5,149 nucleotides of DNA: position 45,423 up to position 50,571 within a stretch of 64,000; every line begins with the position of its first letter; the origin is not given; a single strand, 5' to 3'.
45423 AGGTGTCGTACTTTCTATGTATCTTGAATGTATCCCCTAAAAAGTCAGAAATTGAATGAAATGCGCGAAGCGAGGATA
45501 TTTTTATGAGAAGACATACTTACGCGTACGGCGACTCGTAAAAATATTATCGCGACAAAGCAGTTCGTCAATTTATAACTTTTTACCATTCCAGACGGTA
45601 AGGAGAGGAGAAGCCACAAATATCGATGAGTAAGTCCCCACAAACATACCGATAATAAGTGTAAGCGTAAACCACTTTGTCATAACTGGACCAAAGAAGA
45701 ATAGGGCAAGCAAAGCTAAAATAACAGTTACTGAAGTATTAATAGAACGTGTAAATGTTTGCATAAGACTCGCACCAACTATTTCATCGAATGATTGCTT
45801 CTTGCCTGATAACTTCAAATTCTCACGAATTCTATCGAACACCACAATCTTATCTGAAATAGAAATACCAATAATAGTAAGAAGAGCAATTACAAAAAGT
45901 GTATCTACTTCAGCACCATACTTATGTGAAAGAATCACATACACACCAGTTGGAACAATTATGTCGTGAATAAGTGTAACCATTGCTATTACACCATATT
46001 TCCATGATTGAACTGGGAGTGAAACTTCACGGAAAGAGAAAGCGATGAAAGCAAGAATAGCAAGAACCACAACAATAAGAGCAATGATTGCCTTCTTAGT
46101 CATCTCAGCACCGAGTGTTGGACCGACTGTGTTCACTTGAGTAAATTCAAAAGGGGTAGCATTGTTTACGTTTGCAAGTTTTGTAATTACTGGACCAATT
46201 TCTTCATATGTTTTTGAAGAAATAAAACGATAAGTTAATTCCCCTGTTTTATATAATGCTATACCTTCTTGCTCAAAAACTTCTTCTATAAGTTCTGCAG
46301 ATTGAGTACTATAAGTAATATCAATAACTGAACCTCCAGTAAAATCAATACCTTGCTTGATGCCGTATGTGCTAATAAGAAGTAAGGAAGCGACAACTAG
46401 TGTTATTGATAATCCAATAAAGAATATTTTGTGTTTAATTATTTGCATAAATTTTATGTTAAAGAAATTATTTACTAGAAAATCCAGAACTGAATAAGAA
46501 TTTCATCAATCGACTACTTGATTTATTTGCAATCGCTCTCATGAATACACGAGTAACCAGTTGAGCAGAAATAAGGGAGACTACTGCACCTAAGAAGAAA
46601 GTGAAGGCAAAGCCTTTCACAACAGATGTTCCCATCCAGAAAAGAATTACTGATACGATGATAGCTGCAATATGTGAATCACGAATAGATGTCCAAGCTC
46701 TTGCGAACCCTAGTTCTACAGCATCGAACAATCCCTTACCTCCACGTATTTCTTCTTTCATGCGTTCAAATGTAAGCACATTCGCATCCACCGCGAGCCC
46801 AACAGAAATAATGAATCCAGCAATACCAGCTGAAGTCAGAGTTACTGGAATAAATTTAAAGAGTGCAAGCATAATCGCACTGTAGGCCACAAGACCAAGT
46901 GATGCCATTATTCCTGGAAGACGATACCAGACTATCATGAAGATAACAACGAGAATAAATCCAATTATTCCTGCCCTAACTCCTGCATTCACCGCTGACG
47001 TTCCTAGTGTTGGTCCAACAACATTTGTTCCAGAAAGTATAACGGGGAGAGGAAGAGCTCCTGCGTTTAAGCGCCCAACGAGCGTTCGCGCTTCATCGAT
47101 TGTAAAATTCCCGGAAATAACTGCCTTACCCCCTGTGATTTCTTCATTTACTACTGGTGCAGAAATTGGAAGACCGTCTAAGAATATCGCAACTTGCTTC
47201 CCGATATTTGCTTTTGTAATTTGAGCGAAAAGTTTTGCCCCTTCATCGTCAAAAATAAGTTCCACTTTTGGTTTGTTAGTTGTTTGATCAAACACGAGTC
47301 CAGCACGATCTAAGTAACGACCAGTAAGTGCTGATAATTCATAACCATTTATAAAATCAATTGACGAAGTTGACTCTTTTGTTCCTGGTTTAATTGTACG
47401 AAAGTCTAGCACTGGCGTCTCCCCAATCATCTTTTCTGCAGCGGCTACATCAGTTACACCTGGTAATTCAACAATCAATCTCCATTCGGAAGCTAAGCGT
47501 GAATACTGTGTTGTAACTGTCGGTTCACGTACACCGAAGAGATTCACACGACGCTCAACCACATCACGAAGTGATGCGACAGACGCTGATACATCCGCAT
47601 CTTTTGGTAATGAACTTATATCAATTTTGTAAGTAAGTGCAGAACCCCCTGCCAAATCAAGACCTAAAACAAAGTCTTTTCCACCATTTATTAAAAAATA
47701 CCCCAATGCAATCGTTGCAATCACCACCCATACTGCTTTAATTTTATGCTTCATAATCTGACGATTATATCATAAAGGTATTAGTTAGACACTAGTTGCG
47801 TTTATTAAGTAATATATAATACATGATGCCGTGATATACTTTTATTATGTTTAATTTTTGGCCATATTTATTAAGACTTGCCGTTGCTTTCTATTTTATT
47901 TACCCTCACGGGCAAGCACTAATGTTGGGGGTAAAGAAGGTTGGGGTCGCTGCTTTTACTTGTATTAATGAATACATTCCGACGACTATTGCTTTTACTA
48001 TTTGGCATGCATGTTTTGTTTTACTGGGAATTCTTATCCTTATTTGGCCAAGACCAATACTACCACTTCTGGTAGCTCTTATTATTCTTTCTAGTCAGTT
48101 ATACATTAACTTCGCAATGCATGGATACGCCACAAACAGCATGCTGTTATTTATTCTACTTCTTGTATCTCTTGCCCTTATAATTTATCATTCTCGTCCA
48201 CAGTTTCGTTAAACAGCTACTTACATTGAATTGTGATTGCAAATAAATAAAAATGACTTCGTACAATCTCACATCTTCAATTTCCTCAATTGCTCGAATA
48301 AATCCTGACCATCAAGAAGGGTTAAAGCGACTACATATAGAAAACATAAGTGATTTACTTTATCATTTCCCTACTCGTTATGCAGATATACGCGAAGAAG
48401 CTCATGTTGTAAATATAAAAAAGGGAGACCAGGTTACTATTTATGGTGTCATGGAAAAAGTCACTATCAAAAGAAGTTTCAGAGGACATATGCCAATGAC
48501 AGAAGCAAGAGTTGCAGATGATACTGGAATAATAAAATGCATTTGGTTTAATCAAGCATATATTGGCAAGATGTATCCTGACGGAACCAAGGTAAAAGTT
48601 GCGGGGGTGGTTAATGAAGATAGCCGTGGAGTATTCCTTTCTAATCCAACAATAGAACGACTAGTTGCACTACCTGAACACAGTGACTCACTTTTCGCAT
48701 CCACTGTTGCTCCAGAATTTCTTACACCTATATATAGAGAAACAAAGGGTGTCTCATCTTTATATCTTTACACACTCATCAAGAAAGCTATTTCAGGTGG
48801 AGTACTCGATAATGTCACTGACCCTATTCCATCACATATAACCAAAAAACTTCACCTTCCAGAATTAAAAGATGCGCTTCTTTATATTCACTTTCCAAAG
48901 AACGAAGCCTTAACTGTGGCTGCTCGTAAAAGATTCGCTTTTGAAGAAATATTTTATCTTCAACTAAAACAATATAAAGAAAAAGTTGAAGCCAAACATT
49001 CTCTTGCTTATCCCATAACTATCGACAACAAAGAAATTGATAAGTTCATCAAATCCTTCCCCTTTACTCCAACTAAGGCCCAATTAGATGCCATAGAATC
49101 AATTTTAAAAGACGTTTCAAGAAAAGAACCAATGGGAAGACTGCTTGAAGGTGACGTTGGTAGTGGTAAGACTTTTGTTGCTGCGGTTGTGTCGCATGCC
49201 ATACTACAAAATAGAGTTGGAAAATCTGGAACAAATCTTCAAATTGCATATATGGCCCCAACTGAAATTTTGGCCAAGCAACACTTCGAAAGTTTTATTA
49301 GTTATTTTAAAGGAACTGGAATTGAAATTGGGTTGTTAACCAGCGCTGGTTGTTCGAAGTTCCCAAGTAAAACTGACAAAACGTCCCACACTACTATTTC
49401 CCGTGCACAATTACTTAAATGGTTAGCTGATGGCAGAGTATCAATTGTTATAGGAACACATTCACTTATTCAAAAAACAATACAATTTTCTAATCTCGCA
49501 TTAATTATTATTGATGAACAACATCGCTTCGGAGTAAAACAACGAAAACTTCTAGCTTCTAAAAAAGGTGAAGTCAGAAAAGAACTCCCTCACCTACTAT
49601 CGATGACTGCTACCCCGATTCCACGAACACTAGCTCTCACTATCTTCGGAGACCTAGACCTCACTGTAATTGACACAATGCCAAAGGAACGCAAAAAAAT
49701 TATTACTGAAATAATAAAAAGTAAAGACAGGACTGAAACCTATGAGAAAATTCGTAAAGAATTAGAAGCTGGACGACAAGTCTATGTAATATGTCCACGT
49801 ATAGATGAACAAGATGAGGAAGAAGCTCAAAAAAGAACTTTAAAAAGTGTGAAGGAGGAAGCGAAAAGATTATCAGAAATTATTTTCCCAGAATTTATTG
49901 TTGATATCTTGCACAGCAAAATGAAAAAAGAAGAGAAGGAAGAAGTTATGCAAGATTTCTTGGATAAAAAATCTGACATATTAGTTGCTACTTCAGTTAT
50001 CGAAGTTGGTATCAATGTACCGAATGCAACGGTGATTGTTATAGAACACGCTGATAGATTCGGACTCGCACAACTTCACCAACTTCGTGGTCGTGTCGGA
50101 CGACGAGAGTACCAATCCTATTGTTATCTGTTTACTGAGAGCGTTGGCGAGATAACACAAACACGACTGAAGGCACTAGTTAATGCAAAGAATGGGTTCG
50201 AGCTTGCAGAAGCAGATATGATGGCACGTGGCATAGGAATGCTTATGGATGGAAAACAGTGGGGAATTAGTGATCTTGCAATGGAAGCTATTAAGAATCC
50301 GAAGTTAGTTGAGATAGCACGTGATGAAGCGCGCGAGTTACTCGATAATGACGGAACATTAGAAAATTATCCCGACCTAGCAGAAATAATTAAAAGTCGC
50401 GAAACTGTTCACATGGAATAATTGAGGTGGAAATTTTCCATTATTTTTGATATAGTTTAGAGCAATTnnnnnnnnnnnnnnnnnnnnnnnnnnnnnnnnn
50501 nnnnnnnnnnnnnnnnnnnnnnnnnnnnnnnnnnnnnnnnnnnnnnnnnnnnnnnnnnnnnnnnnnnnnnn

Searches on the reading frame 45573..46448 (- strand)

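Call 11: search_protein_families(library=pfam, proteins=[window:45573-46448:-], max_evalue=0.001)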
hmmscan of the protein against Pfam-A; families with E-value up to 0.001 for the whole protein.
window:45573-46448:- (291 aa): 2 families
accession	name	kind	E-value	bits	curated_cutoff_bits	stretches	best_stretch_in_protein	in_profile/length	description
PF02355.23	SecD_SecF_C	-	9.2e-49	165.8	20.5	1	97-287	10-187/189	Protein export membrane protein SecD/SecF, C-terminal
PF07549.19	Sec_GG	-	3.6e-07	29.9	20.3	1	24-49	2-27/28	SecD/SecF GG Motif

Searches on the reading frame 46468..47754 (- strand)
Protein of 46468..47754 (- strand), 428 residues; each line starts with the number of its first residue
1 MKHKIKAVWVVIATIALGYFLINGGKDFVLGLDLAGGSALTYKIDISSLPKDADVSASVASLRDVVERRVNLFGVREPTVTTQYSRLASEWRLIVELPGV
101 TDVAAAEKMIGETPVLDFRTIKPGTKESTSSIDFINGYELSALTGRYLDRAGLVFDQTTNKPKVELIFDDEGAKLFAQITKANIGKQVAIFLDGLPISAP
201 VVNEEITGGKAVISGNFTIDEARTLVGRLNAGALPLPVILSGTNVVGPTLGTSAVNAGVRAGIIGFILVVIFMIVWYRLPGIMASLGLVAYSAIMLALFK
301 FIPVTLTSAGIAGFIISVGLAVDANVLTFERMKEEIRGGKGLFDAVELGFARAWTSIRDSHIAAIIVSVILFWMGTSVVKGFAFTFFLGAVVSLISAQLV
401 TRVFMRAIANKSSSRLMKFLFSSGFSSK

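Call 11: search_protein_families(library=pfam, proteins=[window:46468-47754:-], max_evalue=0.001)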
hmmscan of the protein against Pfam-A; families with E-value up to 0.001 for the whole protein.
window:46468-47754:- (428 aa): 4 families
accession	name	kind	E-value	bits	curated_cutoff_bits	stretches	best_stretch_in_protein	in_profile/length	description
PF22599.2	SecDF_P1_head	-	1.1e-28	99.8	27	1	141-235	19-113/114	SecDF, P1 head subdomain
PF21760.3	SecD_1st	-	1.6e-13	50.3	27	1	62-121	4-58/60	Protein translocase subunit SecDF, P1 domain, N-terminal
PF02355.23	SecD_SecF_C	-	3.7e-10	40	20.5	1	244-408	19-186/189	Protein export membrane protein SecD/SecF, C-terminal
PF03176.21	MMPL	-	0.00057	19.4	20.5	1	214-408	102-298/333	MMPL family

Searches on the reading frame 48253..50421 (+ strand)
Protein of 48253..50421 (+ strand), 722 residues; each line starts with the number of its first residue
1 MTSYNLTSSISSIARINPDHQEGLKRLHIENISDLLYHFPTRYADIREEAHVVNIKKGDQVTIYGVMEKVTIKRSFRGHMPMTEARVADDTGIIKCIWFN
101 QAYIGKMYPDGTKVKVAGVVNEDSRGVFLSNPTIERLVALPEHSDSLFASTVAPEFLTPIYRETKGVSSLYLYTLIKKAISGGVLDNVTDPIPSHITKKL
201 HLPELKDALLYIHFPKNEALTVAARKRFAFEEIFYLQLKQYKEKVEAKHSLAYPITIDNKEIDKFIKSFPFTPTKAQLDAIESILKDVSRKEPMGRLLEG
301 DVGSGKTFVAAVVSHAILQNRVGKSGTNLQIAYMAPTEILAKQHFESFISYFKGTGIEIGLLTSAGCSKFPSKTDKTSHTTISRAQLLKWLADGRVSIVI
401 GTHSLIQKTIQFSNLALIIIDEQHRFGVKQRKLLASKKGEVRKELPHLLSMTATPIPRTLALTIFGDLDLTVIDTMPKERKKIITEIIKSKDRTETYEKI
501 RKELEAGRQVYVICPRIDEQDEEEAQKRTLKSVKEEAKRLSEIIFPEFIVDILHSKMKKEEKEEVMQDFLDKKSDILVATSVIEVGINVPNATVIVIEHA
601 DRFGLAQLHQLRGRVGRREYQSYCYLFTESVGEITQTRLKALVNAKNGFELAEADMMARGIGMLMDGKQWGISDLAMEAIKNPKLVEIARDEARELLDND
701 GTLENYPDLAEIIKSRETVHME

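Call 11: search_protein_families(library=pfam, proteins=[window:48253-50421:+], max_evalue=0.001)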
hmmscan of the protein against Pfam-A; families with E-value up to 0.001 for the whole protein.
window:48253-50421:+ (722 aa): 8 families
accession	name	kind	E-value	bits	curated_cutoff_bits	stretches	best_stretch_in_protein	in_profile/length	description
PF00270.35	DEAD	-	2.5e-21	76.5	26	1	274-460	1-164/167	DEAD/DEAH box helicase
PF00271.37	Helicase_C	-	1.9e-20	73.6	23.5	1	497-618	3-109/110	Helicase conserved C-terminal domain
PF17191.10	RecG_wedge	-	8.5e-18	64.9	23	1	13-181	5-160/162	RecG wedge domain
PF04851.21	ResIII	-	1.1e-12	48.6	22.5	1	272-455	3-162/164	Type III restriction enzyme, res subunit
PF01336.31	tRNA_anti-codon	-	9.7e-08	32.3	27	1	61-135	1-73/75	OB-fold nucleic acid binding domain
PF19833.4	RecG_dom3_C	-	9.9e-07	29.2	26.8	1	647-704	3-62/87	ATP-dependent DNA helicase RecG, domain 3, C-terminal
PF22590.2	Cas3-like_C_2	-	6.8e-06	26.7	27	1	495-618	17-104/106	CRISPR-associated nuclease/helicase Cas3, C-terminal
PF13191.12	AAA_16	-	9.1e-06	26.7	32.6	1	276-340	7-73/167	AAA ATPase domain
